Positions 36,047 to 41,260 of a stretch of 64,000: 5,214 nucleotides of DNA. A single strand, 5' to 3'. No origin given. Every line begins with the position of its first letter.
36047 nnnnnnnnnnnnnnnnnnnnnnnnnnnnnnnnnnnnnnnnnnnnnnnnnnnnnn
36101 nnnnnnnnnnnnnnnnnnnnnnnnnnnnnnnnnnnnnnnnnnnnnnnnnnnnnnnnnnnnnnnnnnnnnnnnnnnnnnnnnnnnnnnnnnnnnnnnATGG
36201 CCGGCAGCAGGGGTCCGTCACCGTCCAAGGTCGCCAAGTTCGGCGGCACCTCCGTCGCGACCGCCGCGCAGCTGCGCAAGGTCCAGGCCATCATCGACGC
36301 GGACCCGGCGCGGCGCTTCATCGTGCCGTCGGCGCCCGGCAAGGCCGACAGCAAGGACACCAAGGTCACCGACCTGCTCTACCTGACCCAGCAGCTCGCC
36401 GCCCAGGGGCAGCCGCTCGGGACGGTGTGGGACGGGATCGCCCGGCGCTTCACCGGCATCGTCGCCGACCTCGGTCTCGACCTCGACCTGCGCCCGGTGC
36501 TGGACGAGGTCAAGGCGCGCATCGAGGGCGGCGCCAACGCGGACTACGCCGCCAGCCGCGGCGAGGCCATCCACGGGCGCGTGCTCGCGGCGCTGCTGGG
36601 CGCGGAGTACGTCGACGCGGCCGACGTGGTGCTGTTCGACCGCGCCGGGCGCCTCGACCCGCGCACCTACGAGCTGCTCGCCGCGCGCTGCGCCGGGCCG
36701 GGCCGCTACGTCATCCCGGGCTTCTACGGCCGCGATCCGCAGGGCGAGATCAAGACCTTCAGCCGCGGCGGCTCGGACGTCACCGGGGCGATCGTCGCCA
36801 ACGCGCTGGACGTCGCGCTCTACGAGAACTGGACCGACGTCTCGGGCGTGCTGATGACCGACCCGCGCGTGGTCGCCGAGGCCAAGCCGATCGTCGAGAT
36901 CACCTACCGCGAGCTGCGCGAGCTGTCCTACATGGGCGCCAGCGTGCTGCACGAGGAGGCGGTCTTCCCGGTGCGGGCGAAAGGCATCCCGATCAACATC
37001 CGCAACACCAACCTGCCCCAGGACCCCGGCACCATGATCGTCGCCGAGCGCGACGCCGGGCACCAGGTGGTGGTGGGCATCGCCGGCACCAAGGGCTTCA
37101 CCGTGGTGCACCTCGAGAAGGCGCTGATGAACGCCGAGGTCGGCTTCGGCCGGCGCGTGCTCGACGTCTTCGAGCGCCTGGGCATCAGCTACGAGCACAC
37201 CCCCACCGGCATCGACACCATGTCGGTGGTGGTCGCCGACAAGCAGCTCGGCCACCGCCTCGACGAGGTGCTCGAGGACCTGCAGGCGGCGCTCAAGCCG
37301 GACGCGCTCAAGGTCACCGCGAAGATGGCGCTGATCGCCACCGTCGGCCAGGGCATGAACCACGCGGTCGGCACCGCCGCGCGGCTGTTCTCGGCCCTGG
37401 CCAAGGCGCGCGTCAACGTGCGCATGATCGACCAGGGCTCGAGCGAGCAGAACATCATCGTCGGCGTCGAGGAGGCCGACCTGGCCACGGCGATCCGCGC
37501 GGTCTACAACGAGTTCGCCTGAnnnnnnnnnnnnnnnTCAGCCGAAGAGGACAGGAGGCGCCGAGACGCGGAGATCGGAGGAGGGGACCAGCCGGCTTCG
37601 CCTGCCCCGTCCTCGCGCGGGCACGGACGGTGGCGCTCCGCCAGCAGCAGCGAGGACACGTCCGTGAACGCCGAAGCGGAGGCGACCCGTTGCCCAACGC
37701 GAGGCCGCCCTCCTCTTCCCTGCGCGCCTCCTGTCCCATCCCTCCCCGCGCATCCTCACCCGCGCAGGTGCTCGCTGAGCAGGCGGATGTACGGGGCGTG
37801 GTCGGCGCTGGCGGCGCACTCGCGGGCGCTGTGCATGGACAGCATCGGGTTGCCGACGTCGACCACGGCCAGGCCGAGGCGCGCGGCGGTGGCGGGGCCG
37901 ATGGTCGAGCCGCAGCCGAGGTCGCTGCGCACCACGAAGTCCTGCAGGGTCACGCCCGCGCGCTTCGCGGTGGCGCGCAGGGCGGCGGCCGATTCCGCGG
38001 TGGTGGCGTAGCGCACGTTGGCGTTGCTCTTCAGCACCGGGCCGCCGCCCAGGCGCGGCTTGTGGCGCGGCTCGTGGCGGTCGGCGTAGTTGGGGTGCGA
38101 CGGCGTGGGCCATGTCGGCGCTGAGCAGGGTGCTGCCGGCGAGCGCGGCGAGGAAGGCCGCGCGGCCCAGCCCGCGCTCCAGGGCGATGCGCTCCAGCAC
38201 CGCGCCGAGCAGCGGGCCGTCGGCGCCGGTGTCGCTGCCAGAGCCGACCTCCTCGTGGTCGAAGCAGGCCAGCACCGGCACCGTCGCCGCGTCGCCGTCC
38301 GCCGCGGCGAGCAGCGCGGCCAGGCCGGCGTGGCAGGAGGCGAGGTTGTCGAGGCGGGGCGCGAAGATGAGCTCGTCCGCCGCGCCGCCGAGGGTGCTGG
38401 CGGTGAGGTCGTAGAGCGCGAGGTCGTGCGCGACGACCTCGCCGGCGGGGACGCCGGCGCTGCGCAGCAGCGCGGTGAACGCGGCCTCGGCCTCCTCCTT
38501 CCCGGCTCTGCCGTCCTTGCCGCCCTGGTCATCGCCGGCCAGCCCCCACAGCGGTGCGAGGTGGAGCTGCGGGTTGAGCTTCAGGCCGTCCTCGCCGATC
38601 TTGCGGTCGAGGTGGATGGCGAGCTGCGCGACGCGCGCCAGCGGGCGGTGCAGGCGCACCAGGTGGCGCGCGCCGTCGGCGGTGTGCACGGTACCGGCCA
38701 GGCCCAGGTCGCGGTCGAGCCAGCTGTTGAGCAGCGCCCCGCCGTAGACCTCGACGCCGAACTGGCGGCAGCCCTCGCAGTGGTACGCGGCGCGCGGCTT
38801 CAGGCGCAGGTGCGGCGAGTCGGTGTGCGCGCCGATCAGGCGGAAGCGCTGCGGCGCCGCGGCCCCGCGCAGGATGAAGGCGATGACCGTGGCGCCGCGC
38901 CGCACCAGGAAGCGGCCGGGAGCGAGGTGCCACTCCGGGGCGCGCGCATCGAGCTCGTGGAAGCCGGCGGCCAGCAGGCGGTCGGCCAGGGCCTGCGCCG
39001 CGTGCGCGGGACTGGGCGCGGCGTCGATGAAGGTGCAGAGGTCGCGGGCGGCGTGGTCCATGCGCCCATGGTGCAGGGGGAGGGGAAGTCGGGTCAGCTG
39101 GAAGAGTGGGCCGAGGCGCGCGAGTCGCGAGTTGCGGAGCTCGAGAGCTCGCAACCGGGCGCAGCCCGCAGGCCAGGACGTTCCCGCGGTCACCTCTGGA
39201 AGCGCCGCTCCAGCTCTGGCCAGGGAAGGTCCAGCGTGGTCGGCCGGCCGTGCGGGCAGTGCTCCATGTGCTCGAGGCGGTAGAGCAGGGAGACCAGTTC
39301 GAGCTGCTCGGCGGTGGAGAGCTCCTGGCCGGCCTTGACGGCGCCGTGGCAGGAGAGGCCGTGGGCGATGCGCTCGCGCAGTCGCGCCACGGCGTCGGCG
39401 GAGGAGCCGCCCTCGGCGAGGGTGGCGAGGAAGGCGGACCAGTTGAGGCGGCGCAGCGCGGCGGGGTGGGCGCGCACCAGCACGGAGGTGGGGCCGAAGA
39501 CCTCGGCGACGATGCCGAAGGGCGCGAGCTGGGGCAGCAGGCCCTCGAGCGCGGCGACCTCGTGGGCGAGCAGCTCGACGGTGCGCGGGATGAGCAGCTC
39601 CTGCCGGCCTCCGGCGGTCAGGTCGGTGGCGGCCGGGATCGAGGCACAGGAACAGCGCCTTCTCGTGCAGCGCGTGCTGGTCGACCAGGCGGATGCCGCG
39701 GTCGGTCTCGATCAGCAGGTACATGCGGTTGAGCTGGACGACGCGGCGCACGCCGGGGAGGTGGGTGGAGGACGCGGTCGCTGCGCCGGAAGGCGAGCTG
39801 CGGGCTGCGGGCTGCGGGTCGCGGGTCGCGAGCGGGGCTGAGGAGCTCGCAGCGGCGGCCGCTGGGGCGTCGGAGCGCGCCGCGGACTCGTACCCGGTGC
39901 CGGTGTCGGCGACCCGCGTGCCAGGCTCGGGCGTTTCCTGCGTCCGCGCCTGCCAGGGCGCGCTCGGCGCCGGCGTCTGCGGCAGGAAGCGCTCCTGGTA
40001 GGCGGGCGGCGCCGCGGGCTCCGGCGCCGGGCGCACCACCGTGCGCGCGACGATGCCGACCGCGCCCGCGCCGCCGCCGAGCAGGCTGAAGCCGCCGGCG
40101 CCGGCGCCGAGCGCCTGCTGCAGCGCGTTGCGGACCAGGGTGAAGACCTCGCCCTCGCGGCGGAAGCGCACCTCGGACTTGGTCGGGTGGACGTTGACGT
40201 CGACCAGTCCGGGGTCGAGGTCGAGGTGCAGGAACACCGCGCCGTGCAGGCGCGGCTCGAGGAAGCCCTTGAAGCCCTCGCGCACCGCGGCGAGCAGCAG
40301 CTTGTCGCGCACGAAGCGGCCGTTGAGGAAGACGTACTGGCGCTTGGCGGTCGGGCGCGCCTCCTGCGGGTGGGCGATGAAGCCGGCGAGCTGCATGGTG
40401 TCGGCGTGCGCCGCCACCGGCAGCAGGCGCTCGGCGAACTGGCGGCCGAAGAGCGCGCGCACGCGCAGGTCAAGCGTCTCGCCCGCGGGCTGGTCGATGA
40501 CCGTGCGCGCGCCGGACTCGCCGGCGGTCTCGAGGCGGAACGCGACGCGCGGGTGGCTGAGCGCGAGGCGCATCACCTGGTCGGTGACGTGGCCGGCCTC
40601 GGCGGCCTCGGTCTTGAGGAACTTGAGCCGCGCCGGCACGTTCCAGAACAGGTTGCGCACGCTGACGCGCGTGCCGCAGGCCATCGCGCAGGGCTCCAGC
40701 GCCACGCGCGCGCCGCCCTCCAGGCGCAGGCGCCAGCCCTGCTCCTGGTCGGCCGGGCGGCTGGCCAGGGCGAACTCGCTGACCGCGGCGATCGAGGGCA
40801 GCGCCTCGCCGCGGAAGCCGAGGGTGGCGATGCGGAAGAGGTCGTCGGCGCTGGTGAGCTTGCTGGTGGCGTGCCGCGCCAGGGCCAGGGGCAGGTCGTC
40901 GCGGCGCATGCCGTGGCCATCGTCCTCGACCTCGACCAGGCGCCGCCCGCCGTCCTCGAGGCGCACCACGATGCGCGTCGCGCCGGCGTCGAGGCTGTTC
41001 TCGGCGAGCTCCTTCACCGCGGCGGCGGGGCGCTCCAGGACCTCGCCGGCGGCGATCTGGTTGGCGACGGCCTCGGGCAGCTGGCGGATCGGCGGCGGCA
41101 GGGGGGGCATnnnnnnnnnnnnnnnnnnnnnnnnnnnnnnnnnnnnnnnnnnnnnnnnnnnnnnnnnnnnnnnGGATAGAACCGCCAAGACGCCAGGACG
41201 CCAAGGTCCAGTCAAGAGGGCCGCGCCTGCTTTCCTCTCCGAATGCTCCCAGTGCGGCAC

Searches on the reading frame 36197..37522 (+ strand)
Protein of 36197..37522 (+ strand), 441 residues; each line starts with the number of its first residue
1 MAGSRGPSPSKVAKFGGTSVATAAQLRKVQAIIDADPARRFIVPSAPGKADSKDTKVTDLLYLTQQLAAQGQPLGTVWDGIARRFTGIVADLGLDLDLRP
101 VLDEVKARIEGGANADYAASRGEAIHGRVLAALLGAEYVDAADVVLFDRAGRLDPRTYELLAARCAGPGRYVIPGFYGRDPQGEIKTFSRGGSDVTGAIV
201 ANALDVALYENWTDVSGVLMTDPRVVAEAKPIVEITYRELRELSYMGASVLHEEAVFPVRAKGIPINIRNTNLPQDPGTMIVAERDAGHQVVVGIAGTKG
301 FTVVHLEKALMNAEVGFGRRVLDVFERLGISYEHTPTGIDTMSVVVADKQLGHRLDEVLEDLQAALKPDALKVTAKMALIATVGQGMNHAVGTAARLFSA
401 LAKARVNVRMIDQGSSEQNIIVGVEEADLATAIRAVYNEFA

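Call 12: search_protein_families(library=pfam, proteins=[window:36197-37522:+])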
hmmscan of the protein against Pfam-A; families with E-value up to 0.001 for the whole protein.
window:36197-37522:+ (441 aa): 4 families
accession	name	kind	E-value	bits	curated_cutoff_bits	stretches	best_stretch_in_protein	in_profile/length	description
PF00696.33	AA_kinase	-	7.1e-31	108.2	24.9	1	12-270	4-234/234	Amino acid kinase family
PF22468.2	ACT_9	-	3.7e-24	84.7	27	1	380-440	1-61/61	ACT domain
PF01842.31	ACT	-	3.4e-07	30.3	27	1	391-434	11-59/66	ACT domain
PF13840.12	ACT_7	-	3.5e-07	30.4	27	1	377-436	6-63/65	ACT domain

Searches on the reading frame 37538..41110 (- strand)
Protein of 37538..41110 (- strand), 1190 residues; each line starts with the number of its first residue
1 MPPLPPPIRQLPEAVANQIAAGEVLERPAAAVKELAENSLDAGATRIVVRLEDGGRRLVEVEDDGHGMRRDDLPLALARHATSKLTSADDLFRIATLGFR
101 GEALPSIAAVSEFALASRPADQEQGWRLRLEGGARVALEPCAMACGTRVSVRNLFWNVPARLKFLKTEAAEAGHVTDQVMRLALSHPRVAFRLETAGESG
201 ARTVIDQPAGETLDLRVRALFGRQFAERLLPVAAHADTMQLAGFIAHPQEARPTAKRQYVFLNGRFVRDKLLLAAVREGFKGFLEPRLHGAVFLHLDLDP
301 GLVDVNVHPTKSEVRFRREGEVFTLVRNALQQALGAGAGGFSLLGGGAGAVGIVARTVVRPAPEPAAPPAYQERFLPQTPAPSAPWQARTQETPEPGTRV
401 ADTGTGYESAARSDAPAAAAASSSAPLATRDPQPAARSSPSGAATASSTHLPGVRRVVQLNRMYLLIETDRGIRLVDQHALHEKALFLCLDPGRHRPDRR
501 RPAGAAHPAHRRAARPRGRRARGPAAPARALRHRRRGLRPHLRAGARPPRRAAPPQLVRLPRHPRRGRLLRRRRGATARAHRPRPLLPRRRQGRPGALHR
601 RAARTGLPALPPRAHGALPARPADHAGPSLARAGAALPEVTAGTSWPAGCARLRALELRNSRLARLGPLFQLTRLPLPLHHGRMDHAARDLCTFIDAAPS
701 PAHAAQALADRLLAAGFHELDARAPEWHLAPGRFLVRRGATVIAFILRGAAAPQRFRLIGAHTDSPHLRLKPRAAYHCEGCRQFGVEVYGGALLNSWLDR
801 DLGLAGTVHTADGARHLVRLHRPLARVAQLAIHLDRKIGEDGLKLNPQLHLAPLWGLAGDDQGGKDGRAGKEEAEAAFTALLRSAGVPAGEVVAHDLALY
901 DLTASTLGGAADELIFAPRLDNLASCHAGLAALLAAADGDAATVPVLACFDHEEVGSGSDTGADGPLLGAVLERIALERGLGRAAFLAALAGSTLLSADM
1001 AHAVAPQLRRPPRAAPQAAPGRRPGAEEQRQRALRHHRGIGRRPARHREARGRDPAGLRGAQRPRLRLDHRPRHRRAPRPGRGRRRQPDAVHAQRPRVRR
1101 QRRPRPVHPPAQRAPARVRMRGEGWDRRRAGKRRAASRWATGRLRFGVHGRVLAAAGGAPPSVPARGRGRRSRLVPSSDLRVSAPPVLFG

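Call 22: search_protein_families(library=pfam, proteins=[window:37538-41110:-])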
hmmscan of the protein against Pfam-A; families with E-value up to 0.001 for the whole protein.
window:37538-41110:- (1190 aa): 5 families
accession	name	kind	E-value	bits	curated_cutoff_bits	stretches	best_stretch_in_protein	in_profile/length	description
PF02127.20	Peptidase_M18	-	3.1e-77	260.6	24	1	694-1007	1-324/432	Aminopeptidase I zinc metalloprotease (M18)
PF01119.25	DNA_mis_repair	-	5.3e-35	120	26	1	218-334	2-118/119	DNA mismatch repair protein, C-terminal domain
PF13589.12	HATPase_c_3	-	3.9e-09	37.1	25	1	29-88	4-65/137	Histidine kinase-, DNA gyrase B-, and HSP90-like ATPase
PF02518.31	HATPase_c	-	4e-06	27.7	26.4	1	29-82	7-63/111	Histidine kinase-, DNA gyrase B-, and HSP90-like ATPase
PF08676.16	MutL_C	-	5.4e-05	23.4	25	1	458-493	2-37/142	MutL C terminal dimerisation domain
